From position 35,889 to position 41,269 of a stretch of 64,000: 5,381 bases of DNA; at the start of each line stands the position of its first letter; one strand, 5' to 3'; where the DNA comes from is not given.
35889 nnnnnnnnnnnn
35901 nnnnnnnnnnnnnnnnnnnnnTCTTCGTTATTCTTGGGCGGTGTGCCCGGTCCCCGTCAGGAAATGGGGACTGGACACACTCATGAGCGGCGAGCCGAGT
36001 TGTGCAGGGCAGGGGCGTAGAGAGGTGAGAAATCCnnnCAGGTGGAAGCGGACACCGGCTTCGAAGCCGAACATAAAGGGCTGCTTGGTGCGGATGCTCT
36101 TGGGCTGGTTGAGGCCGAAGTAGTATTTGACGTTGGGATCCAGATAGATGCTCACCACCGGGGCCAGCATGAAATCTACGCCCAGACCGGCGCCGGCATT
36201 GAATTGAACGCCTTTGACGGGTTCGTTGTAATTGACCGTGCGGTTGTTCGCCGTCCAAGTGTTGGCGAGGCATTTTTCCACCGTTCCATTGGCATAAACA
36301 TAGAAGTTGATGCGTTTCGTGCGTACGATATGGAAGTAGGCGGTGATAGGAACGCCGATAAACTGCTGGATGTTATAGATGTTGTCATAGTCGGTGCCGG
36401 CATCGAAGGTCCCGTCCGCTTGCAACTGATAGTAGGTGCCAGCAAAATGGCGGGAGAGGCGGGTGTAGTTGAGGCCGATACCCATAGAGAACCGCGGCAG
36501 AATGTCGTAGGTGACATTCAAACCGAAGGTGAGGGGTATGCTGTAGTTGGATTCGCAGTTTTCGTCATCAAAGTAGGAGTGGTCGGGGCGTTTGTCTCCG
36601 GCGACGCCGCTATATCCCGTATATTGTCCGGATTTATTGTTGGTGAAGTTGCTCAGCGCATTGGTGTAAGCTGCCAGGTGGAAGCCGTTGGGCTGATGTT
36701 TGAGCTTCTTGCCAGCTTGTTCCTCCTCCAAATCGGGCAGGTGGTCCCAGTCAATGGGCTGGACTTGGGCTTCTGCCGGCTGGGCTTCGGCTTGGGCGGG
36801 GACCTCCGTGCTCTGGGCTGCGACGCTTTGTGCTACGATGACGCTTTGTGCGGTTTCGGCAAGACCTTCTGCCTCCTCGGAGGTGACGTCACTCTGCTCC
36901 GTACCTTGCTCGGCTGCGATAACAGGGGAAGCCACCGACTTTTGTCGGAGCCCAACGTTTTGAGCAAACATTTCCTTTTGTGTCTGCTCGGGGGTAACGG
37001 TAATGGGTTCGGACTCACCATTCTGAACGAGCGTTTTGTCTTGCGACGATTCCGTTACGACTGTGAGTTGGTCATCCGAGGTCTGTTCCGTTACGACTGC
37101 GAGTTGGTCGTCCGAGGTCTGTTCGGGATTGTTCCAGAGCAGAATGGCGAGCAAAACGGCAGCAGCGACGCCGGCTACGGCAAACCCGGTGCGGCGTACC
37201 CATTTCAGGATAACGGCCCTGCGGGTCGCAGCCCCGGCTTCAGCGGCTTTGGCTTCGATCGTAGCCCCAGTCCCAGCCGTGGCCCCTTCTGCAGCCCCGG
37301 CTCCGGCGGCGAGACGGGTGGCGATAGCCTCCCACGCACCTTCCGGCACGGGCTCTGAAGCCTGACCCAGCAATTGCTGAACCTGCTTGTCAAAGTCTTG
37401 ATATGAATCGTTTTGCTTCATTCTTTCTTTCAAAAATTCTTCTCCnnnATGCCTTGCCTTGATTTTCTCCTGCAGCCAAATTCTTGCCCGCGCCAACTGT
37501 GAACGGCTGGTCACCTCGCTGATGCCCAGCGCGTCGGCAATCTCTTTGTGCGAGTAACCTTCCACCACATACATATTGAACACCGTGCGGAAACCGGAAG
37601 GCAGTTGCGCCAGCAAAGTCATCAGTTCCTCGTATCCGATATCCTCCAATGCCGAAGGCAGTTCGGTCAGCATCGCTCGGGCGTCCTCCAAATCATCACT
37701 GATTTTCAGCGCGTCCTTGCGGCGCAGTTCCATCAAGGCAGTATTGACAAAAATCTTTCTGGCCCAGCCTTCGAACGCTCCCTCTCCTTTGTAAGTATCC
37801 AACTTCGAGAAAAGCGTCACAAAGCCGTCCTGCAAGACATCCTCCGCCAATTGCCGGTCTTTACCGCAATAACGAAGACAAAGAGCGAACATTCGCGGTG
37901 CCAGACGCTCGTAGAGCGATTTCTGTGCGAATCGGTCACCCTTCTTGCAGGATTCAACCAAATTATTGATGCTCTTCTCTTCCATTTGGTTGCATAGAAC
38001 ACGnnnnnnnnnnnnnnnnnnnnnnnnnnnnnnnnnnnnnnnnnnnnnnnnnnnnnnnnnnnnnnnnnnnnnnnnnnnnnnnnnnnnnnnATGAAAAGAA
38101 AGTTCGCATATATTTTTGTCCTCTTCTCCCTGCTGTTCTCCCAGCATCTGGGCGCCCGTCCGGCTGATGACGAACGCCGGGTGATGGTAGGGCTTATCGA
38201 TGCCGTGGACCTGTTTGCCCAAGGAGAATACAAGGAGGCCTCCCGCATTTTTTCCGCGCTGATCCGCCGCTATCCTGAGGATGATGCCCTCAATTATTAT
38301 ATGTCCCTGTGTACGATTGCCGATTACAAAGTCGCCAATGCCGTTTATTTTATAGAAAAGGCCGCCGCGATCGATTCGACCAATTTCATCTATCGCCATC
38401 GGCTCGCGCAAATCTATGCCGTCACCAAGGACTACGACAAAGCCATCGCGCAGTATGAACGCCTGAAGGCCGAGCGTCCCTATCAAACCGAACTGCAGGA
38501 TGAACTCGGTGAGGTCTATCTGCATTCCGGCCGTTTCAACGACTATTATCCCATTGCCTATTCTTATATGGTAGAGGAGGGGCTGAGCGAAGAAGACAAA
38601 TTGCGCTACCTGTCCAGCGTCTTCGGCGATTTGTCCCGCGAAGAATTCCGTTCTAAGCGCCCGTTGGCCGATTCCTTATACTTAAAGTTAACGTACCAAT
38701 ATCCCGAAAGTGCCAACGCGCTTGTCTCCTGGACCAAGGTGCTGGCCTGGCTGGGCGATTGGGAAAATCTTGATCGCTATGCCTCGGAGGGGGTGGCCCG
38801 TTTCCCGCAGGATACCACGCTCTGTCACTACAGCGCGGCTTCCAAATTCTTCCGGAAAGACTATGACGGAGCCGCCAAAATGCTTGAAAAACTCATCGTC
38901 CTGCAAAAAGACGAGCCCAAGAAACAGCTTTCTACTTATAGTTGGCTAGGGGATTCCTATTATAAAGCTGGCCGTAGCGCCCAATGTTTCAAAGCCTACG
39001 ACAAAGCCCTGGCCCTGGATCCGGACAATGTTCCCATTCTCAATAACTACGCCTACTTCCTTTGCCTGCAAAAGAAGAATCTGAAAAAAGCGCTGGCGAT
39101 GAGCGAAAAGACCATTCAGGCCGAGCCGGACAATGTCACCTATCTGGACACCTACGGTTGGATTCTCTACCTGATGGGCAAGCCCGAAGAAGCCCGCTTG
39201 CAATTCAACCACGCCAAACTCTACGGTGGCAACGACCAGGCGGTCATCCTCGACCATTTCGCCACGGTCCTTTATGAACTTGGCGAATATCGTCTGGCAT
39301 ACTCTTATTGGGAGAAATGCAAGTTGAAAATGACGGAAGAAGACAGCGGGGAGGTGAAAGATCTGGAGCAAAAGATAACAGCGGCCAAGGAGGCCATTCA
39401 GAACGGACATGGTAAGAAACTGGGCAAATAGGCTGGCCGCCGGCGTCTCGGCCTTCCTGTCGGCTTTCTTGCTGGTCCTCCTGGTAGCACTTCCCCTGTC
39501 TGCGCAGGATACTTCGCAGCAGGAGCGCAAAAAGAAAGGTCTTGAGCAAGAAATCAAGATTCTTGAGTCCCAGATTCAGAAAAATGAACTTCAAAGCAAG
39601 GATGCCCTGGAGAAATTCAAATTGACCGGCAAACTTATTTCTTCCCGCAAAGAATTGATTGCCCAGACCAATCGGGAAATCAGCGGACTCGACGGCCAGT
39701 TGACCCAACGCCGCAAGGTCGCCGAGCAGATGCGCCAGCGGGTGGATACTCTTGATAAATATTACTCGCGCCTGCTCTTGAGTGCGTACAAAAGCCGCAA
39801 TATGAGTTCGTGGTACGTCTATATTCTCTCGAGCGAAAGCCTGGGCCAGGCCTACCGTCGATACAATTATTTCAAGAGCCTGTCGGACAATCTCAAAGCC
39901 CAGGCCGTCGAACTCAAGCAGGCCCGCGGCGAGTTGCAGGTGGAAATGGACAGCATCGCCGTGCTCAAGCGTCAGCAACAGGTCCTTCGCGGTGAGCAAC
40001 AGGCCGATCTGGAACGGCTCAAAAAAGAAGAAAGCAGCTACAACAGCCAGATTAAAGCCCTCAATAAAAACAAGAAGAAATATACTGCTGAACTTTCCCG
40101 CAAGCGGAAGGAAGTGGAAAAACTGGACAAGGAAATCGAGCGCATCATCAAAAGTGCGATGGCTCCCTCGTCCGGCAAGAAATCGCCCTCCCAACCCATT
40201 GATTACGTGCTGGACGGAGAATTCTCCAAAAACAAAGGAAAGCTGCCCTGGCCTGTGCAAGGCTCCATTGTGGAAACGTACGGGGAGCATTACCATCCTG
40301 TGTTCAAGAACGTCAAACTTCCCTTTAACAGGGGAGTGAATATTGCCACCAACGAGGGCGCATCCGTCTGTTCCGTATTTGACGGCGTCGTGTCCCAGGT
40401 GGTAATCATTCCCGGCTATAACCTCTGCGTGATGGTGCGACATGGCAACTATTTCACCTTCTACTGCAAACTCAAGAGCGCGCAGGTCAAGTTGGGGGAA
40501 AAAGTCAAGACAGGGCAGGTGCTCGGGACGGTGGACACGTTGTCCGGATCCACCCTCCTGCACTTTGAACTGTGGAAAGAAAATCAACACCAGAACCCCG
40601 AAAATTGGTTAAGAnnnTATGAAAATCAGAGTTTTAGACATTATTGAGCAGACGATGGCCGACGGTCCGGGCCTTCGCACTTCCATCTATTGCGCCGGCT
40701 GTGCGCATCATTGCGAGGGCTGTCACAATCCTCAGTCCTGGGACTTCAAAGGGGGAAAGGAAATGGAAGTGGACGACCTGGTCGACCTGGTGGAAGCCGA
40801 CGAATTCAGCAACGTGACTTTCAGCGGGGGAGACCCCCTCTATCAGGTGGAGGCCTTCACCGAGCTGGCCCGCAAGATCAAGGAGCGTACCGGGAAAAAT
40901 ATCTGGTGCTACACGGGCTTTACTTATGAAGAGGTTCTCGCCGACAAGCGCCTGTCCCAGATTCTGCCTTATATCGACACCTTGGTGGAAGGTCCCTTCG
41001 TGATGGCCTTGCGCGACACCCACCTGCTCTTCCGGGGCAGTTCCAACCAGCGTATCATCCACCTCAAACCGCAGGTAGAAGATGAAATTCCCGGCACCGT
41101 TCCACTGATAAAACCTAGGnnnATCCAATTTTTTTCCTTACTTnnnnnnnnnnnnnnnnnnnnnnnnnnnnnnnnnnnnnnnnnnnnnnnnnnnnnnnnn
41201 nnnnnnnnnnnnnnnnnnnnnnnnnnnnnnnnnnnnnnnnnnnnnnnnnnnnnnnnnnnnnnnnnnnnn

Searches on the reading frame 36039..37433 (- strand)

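Call 69: search_protein_families(library=pfam, max_evalue=0.00001, proteins=[window:36039-37433:-])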
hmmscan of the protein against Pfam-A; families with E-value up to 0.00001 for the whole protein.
window:36039-37433:- (465 aa): 1 family
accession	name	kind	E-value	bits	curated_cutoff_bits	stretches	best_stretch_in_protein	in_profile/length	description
PF13568.12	OMP_b-brl_2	-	4.3e-09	37.1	27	1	290-443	29-172/175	Outer membrane protein beta-barrel domain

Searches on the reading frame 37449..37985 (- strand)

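Call 69: search_protein_families(library=pfam, max_evalue=0.00001, proteins=[window:37449-37985:-])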
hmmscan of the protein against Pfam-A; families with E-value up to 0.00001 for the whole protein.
window:37449-37985:- (179 aa): 4 families
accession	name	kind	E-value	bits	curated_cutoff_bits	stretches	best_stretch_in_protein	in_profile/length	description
PF08281.18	Sigma70_r4_2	-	5.2e-16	58.5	25.7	1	119-169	2-52/54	Sigma-70, region 4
PF04542.20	Sigma70_r2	-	3.4e-14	52.8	24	1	24-91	1-69/71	Sigma-70 region 2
PF07638.17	Sigma70_ECF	-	1.4e-08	35.3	21.1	1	4-175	2-183/185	ECF sigma factor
PF04545.22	Sigma70_r4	-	1.8e-07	31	24.1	1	124-168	1-45/50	Sigma-70, region 4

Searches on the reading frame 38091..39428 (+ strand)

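Call 69: search_protein_families(library=pfam, max_evalue=0.00001, proteins=[window:38091-39428:+])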
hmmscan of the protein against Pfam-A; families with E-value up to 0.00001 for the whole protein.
window:38091-39428:+ (446 aa): 15 families
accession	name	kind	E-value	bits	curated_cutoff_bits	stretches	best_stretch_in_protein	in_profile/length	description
PF13428.12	TPR_14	-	4.8e-20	70.5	23.5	0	284-322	5-43/44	Tetratricopeptide repeat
PF07719.23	TPR_2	-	3.1e-19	67.9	27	1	283-313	4-34/34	Tetratricopeptide repeat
PF23914.1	TPR_CcmH_CycH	-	5.8e-16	59.2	42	1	284-374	54-146/158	Cytochrome c-type biogenesis protein H TPR domain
PF14559.12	TPR_19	-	7e-16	58.7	25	0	77-132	3-58/68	Tetratricopeptide repeat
PF13424.12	TPR_12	-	1.9e-15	57.3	30.1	0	316-375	5-71/77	Tetratricopeptide repeat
PF12895.13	ANAPC3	-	4.9e-14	52.8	27.2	0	328-408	2-80/82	Anaphase-promoting complex, cyclosome, subunit 3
PF13431.12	TPR_17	-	8e-13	48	24.4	0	302-334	1-32/34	Tetratricopeptide repeat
PF13174.12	TPR_6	-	5.6e-11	42.8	26.3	0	41-63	10-32/33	Tetratricopeptide repeat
PF13432.12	TPR_16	-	2.5e-10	41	32.7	0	39-97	5-63/65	Tetratricopeptide repeat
PF00515.34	TPR_1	-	3.5e-09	36.5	27.8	0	282-313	3-34/34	Tetratricopeptide repeat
PF13371.12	TPR_9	-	5e-09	36.5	35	0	106-149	2-45/73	Tetratricopeptide repeat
PF13181.12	TPR_8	-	1.2e-07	31.8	25.7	0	282-313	3-34/34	Tetratricopeptide repeat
PF13429.12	TPR_15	-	3.1e-07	30.5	26.2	1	255-399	123-263/280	Tetratricopeptide repeat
PF09976.15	TPR_21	-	3.6e-06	27.3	25.5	0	95-151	109-164/193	Tetratricopeptide repeat-like domain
PF24575.1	TPR_Slam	-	9e-06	26.5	35.2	0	29-84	45-100/104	Surface lipoprotein assembly modifier, N-terminal TPR repeats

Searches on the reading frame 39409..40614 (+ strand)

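Call 69: search_protein_families(library=pfam, max_evalue=0.00001, proteins=[window:39409-40614:+])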
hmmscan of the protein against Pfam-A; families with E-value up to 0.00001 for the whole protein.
window:39409-40614:+ (402 aa): 1 family
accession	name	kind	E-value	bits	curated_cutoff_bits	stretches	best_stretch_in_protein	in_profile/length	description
PF01551.29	Peptidase_M23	-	2.7e-19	69.6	28.7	1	306-397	2-96/96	Peptidase family M23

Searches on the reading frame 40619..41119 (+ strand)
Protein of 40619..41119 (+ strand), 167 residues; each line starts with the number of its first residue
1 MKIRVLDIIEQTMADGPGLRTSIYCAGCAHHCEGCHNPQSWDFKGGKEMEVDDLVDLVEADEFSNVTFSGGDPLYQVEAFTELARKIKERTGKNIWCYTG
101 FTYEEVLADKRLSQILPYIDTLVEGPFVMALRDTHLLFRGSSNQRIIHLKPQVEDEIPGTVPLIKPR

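Call 69: search_protein_families(library=pfam, max_evalue=0.00001, proteins=[window:40619-41119:+])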
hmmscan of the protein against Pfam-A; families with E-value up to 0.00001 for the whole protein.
window:40619-41119:+ (167 aa): 2 families
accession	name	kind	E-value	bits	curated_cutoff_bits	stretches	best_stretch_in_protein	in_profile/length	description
PF13353.11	Fer4_12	-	1.1e-40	139.5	22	1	15-147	2-137/137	4Fe-4S single cluster domain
PF04055.27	Radical_SAM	-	3.2e-10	40.9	29.5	1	25-118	4-100/166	Radical SAM superfamily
